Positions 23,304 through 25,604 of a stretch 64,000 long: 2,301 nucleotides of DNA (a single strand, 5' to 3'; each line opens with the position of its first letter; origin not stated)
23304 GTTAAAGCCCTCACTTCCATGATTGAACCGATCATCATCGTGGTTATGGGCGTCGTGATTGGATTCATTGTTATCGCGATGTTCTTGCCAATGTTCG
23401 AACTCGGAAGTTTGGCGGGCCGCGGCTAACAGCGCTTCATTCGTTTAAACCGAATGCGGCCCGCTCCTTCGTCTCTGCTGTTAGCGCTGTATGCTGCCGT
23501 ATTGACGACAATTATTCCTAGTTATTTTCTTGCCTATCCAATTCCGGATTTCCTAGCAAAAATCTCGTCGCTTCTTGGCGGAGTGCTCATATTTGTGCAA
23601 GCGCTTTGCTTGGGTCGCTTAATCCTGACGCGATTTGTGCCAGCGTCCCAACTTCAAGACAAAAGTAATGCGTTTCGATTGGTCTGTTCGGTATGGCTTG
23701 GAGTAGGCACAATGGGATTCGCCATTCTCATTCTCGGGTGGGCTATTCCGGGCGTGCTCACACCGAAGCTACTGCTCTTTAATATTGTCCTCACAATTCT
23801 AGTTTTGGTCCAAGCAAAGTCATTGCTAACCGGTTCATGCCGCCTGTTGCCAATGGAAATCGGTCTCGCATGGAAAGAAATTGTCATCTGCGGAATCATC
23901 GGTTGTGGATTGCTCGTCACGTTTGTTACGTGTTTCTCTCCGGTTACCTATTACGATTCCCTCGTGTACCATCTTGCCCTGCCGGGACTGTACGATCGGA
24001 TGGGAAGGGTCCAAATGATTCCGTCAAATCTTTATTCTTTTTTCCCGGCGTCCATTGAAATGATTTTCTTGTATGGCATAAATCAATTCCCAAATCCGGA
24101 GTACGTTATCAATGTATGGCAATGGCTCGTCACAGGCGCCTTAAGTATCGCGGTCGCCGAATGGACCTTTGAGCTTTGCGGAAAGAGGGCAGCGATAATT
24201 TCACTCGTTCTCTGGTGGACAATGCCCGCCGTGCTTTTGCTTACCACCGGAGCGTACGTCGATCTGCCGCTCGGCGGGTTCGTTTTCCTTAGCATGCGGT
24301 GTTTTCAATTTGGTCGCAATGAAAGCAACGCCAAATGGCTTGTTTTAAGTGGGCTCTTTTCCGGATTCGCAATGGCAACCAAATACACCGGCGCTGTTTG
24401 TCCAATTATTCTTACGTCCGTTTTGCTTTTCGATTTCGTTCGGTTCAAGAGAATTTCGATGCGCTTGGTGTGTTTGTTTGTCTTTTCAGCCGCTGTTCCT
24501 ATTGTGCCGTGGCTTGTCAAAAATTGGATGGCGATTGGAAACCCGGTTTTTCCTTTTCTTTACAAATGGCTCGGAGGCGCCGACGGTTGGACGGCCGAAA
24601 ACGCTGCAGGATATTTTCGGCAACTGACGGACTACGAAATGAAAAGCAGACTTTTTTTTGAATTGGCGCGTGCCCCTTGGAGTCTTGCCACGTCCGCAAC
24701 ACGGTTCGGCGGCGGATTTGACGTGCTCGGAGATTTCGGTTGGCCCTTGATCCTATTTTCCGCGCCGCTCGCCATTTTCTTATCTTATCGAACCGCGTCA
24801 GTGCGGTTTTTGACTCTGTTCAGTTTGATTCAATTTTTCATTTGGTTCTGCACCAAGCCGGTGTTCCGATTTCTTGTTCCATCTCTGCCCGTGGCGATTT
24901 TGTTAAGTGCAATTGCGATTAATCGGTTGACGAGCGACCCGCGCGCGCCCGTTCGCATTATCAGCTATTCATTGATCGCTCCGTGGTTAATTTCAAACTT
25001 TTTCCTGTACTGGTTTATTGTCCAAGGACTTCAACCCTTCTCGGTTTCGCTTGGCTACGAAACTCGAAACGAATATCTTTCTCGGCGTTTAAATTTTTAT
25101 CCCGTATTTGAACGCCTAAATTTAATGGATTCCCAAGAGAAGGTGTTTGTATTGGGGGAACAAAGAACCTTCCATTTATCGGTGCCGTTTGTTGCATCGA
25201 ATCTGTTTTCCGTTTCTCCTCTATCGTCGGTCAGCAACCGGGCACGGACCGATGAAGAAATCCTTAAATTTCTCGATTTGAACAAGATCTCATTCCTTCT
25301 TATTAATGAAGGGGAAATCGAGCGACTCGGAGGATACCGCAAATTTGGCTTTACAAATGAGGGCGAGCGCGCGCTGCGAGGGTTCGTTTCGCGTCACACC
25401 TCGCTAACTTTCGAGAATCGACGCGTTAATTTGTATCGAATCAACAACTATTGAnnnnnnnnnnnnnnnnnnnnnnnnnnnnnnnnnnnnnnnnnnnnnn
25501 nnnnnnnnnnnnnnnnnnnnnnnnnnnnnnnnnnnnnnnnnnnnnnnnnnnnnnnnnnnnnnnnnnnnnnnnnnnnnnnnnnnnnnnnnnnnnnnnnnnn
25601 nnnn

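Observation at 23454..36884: Type IV pilus locus bracketed by glycosylation machinery: candidate pilin glycosylation system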

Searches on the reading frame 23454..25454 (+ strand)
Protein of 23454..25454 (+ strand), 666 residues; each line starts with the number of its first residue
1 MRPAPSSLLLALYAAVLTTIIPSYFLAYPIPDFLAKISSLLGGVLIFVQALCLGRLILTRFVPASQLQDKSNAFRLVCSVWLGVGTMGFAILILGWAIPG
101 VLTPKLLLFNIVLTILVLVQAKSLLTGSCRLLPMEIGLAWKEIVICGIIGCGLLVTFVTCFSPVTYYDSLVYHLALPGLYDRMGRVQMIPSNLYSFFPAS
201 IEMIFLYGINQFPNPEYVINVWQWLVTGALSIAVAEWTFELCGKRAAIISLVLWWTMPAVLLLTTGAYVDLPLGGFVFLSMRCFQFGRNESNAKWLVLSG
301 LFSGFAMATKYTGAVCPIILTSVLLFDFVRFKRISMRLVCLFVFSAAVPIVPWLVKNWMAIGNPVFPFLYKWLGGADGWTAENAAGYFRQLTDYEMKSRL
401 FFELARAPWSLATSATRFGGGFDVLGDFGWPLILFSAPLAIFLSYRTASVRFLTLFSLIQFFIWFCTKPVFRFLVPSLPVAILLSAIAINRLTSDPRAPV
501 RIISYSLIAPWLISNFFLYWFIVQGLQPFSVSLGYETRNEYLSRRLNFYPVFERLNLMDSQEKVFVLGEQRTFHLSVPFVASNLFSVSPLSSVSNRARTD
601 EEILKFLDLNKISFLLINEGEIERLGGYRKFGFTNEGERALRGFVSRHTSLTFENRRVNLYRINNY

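Call 3: search_protein_families(library=pfam, proteins=[window:23454-25454:+], max_evalue=0.01)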
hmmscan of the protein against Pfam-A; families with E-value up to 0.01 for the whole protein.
window:23454-25454:+ (666 aa): 1 family
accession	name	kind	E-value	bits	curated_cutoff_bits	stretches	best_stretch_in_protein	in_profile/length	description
PF13231.12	PMT_2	-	1.7e-09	38.5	26.1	1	212-353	17-160/160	Dolichyl-phosphate-mannose-protein mannosyltransferase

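Call 8: find_homologous_proteins(query=window:23454-25451:+)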
Query window:23454-25451:+ (666 aa): 88 proteins with E <= 0.001 among 8000 candidates.
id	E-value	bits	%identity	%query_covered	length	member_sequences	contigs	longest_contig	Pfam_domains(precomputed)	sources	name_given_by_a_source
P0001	0.0e+0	1307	100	87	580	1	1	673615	PF13231.13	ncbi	-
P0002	4.3e-205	702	50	100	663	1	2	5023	PF26626.1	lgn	-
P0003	6.1e-201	688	49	100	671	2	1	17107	PF02366.25,PF26626.1,PF13231.13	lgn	-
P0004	3.5e-182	626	51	88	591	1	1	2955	PF26626.1,PF13231.13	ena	-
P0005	2.6e-180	620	46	99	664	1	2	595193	PF26626.1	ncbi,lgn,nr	ncbi:MAG: hypothetical protein KCHDKBKB_00578 [Elusimicrobia bacterium]|nr:hypothetical protein [Elu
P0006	1.9e-177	610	45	96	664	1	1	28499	PF26626.1,PF13231.13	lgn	-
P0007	4.7e-162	559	42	99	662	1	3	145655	PF26626.1,PF13231.13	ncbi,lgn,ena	-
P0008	8.4e-159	549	44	96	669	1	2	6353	PF26626.1,PF13231.13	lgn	-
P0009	1.3e-155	538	40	98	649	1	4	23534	PF26626.1,PF13231.13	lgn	-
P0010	4.2e-155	536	42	99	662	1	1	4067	PF26626.1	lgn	-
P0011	6.8e-155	536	41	99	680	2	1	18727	PF26626.1,PF13231.13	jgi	-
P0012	3.7e-154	533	42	100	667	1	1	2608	PF26626.1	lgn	-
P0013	2.9e-151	524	44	88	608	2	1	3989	PF26626.1,PF13231.13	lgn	-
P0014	3.8e-150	520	42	100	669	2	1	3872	PF26626.1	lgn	-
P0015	6.1e-148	513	41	100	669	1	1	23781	PF26626.1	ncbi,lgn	-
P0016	1.7e-147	511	41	98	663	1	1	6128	PF26626.1,PF13231.13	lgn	-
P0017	3.6e-147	510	42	92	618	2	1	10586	PF26626.1,PF13231.13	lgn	-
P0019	6.0e-144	500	39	100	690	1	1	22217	PF26626.1,PF13231.13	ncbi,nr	ncbi:hypothetical protein BVX98_03225 [bacterium F11]|nr:hypothetical protein BVX98_03225 [bacterium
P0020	8.3e-144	499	40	100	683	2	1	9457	PF26626.1,PF13231.13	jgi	-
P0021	2.5e-143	498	38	99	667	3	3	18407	PF02366.25,PF26626.1,PF13231.13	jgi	jgi:hypothetical protein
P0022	4.2e-143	497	41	95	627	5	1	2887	PF26626.1,PF13231.13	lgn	-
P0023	9.9e-142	492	45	79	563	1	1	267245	PF13231.13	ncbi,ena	-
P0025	3.8e-141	490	40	99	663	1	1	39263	PF26626.1,PF13231.13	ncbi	-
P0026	7.3e-140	486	43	80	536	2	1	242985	PF26626.1,PF13231.13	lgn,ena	-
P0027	1.2e-139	485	44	86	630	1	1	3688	PF26626.1,PF13231.13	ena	-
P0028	6.7e-139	483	39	98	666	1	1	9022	PF26626.1,PF13231.13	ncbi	-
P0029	7.3e-139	483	44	78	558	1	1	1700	PF26626.1,PF13231.13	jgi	jgi:hypothetical protein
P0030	7.8e-139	483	39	100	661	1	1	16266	PF26626.1,PF13231.13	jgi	jgi:hypothetical protein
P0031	5.8e-138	480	39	97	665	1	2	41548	PF02366.25,PF26626.1,PF13231.13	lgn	-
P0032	3.3e-129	451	38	96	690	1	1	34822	PF26626.1,PF13231.13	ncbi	ncbi:MAG: ArnT family glycosyltransferase [Elusimicrobiota bacterium]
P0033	1.7e-127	445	36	99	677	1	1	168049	PF26626.1,PF13231.13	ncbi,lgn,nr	ncbi:MAG: glycosyltransferase family 39 protein [Elusimicrobia bacterium]|nr:glycosyltransferase fam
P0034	7.6e-125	436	38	97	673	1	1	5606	PF26626.1,PF13231.13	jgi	jgi:hypothetical protein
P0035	2.6e-120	421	42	72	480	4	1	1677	PF26626.1,PF13231.13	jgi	jgi:hypothetical protein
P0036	3.4e-112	395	36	96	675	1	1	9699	PF02366.25,PF26626.1,PF13231.13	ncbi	-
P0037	6.2e-103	364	42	69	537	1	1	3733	PF26626.1,PF13231.13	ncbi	-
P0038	6.4e-97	344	37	77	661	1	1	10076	PF26626.1,PF13231.13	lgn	-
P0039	3.5e-96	342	33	96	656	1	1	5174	PF26626.1,PF13231.13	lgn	-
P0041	1.4e-88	317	32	97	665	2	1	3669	PF26626.1,PF13231.13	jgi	-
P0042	3.3e-86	309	31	98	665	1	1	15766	PF02366.25,PF03901.24,PF26626.1,PF13231.13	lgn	-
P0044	1.7e-81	293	35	75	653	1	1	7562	PF26626.1,PF13231.13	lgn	-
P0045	5.1e-81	292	31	78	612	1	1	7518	PF26626.1,PF13231.13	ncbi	ncbi:MAG: glycosyltransferase family 39 protein [bacterium]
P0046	2.1e-78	283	31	94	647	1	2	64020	PF26626.1,PF13231.13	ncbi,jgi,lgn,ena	jgi:hypothetical protein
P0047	2.8e-78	283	32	95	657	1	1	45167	PF26626.1,PF13231.13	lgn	-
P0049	9.4e-76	274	32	96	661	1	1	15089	PF13231.13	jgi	jgi:hypothetical protein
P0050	1.6e-73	267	31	94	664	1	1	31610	PF26626.1,PF13231.13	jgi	jgi:hypothetical protein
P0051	3.9e-72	262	33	75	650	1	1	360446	PF26626.1,PF13231.13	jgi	jgi:hypothetical protein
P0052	9.8e-72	261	31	98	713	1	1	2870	PF02366.25,PF13231.13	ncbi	-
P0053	3.6e-71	259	32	96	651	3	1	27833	PF26626.1,PF13231.13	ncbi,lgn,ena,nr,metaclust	ncbi:MAG: hypothetical protein A2992_05805 [Elusimicrobia bacterium RIFCSPLOWO2_01_FULL_59_12]|nr:MA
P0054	4.4e-71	259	33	75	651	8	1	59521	PF09594.17,PF26626.1,PF13231.13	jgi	jgi:hypothetical protein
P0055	1.8e-70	257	31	92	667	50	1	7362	PF26626.1,PF13231.13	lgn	-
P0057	5.5e-67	245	32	77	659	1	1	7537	PF26626.1,PF13231.13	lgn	-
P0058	3.6e-66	243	29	96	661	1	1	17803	PF13231.13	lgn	-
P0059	4.8e-64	236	33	75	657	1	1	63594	PF26626.1,PF13231.13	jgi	jgi:hypothetical protein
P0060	2.4e-63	233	31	92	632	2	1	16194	PF02366.25,PF13231.13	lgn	-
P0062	1.3e-62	231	34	72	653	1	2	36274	PF02366.25,PF26626.1,PF13231.13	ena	-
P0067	6.8e-59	219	30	93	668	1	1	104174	-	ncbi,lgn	ncbi:MAG: phospholipid carrier-dependent glycosyltransferase [Elusimicrobiota bacterium]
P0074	1.1e-51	195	30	87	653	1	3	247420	-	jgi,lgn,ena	jgi:4-amino-4-deoxy-L-arabinose transferase-like glycosyltransferase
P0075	1.6e-51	194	33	71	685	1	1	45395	PF02366.25,PF13231.13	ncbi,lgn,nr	ncbi:MAG: phospholipid carrier-dependent glycosyltransferase [Elusimicrobia bacterium]|nr:phospholip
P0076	9.4e-27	112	27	71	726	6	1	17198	PF02366.25,PF13231.13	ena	-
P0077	4.6e-26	110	26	73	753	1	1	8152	PF26626.1,PF13231.13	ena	-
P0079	2.2e-25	108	25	70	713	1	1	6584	PF02366.25,PF13231.13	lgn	-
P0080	8.3e-24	103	25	75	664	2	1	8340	PF26626.1,PF13231.13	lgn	-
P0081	1.1e-16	79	25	54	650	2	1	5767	PF13231.13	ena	-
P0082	7.4e-16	76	27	50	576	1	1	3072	PF26626.1,PF13231.13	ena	-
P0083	7.0e-14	70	23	76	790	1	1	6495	PF13231.13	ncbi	-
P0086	1.1e-11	63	25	64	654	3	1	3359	PF02366.25,PF13231.13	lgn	-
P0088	1.1e-9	56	25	43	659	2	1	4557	PF26626.1,PF13231.13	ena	-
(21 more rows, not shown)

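Call 9: search_solved_structures(query=window:23454-25451:+, max_evalue=10, show_alignments=2)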
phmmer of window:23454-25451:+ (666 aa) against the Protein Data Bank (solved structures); distinct sequences matched with E-value up to 10: 0.

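Call 10: search_protein_families(library=pfam, proteins=[P0002, P0005, P0033, P0075], max_evalue=0.01)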
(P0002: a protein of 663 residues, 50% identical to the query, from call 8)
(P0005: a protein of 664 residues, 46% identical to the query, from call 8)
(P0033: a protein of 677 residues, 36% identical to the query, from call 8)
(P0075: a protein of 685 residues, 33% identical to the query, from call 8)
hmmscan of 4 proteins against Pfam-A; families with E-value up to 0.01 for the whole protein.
P0002 (663 aa): 0 families

P0005 (664 aa): 0 families

P0033 (677 aa): 1 family
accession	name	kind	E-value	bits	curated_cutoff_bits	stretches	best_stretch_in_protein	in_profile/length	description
PF13231.12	PMT_2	-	5e-10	40.3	26.1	1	225-362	22-158/160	Dolichyl-phosphate-mannose-protein mannosyltransferase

P0075 (685 aa): 2 families
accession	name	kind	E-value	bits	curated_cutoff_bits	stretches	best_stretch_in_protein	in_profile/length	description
PF02366.24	PMT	-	6.7e-08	32.8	22.7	1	216-329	83-197/245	Dolichyl-phosphate-mannose-protein mannosyltransferase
PF13231.12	PMT_2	-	4e-06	27.6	26.1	1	213-326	15-129/160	Dolichyl-phosphate-mannose-protein mannosyltransferase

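Call 11: search_protein_families(library=ncbifam, proteins=[window:23454-25454:+], max_evalue=0.001)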
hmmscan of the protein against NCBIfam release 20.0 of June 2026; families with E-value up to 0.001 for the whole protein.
window:23454-25454:+ (666 aa): 1 family
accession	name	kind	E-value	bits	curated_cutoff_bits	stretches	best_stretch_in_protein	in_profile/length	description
NF047510.1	LIC_10190_fam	subfamily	3.1e-12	46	100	1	46-475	10-423/424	LIC_10190 family membrane protein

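Call 14: find_related_loci(query=A1, collection=genome_contigs, flank=10000)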
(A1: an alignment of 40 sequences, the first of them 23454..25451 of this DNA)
Query A1 (666 aa) in genome_contigs; peptide patterns used: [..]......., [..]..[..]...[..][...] (x = any residue, [..] = any of these).
364 stretches matched a pattern; 231 encode a relative of the query (tblastn E <= 1e-3); the best 80 are kept; 80 distinct loci.
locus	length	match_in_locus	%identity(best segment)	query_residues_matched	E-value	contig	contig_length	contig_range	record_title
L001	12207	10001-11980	50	7-663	0e+0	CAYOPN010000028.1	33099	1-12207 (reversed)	MAG TPA_asm: uncultured Elusimicrobia bacterium isolate SRP150892_co2_475 genome assembly, contig: NODE_1651_length_3309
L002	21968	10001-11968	42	8-665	2e-160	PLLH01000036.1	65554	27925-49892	MAG: Elusimicrobia bacterium isolate fen_1177 73.20120800_E3X.47_contig_1654, whole genome shotgun sequence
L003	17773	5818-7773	41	6-665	3e-147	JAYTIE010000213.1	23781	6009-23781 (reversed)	MAG: Elusimicrobiota bacterium isolate GFS_2647 GFS_2647_212, whole genome shotgun sequence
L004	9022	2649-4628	39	12-663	9e-139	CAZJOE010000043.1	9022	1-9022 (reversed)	MAG TPA_asm: uncultured Elusimicrobia sp. isolate SRP136066_co1_151 genome assembly, contig: NODE_11061_length_9022_cov_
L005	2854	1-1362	47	211-663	1e-145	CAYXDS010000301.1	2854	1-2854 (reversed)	MAG TPA_asm: uncultured Elusimicrobia sp. isolate SRP173033_co1_190 genome assembly, contig: NODE_112438_length_2854_cov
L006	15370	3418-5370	38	23-662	7e-131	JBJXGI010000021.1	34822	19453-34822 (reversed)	MAG: Elusimicrobiota bacterium isolate F1F2.bin.33 k127_9333392, whole genome shotgun sequence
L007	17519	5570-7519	40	7-663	1e-146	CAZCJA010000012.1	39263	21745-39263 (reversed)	MAG TPA_asm: uncultured Elusimicrobia sp. isolate SRP292972_co3_129 genome assembly, contig: NODE_707_length_39263_cov_5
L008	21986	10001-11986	36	7-665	1e-118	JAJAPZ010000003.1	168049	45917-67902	MAG: Candidatus Obscuribacterium magneticum isolate DUR003 NODE_3_length_168049, whole genome shotgun sequence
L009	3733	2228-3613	42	41-497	6e-107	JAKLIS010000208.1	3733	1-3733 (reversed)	MAG: Elusimicrobia bacterium isolate RA.bin92 RA.bin92_208, whole genome shotgun sequence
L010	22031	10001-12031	31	1-662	8e-90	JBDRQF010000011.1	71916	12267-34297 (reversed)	MAG: Elusimicrobiota bacterium isolate MEGAHIT-group-2.27 k141_192576, whole genome shotgun sequence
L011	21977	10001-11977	30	1-663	2e-83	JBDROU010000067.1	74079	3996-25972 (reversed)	MAG: bacterium isolate MEGAHIT-group-1.972 k141_4087498, whole genome shotgun sequence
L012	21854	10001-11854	31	11-639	9e-82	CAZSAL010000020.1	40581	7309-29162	MAG TPA_asm: uncultured Elusimicrobia sp. isolate binchicken_co3_511 genome assembly, contig: NODE_2836_length_40581_cov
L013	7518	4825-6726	29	24-663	9e-81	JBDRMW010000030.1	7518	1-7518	MAG: bacterium isolate MEGAHIT-group-1.85 k141_1898220, whole genome shotgun sequence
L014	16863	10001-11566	35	148-663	3e-79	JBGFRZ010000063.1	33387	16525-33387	MAG: Ignavibacteria bacterium isolate BA1A30.2019.Bin.46 NODE_704_length_33387_cov_12.012565, whole genome shotgun seque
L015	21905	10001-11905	31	21-663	1e-78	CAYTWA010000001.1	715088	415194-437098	MAG TPA_asm: uncultured Elusimicrobia sp. isolate SRP150892_co2_137 genome assembly, contig: NODE_3_length_715088_cov_13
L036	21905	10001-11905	29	1-638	4e-62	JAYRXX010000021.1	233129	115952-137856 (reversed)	MAG: Elusimicrobiota bacterium isolate EBPR_ori4bin.9 k141_70483, whole genome shotgun sequence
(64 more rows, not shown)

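Call 20: search_solved_structures(query=A1, max_evalue=10, show_alignments=2)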
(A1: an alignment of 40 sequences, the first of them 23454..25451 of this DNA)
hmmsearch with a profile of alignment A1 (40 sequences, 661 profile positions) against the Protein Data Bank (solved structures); distinct sequences matched with E-value up to 10: 0.

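Call 22: predict_structure(alignment_id=A1)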
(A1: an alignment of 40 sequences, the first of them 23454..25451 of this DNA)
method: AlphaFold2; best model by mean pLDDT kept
length: 666 residues; sequences in the alignment: 40
mean_pLDDT: 91.1   pTM: 0.92
mean pLDDT of the five models: 91.1, 90.3, 89.5, 88.9, 88.1
residues with pLDDT >= 90: 509; 70-90: 119; 50-70: 35; < 50: 3
segments of 3 or more residues with pLDDT < 50: none
pLDDT, mean of each block of 10 residues (from residue 1): 83 93 88 94 98 97 93 95 98 95 98 97 74 63 90 96 88 93 92 89 98 97 98 97 96 96 92 98 96 97 98 95 97 96 98 93 87 75 74 58 82 67 71 93 94 95 84 92 98 97 95 91 91 95 95 89 92 93 86 94 94 96 92 95 97 97 85
secondary structure, 60 per line:
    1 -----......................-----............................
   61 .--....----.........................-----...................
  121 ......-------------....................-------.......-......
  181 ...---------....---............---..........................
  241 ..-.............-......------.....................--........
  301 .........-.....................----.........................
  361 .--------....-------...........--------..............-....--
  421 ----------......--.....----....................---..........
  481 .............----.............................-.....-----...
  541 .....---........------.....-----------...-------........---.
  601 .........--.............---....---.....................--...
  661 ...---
elements in order: H6-27 H33-61 H64-67 H72-96 H102-126 H140-159 H167-173 H175-183 H193-196 H200-211 H215-242 H244-256 H258-263 H270-290 H293-309 H311-331 H336-361 H370-373 H381-391 H400-413 H415-418 H431-436 H439-443 H448-467 H471-493 H498-526 H528-532 H538-545 H549-556 E563-567 E579-581 H589-596 H600-609 E612-618 H619-624 H628-631 H635-648 E649-655 E658-663
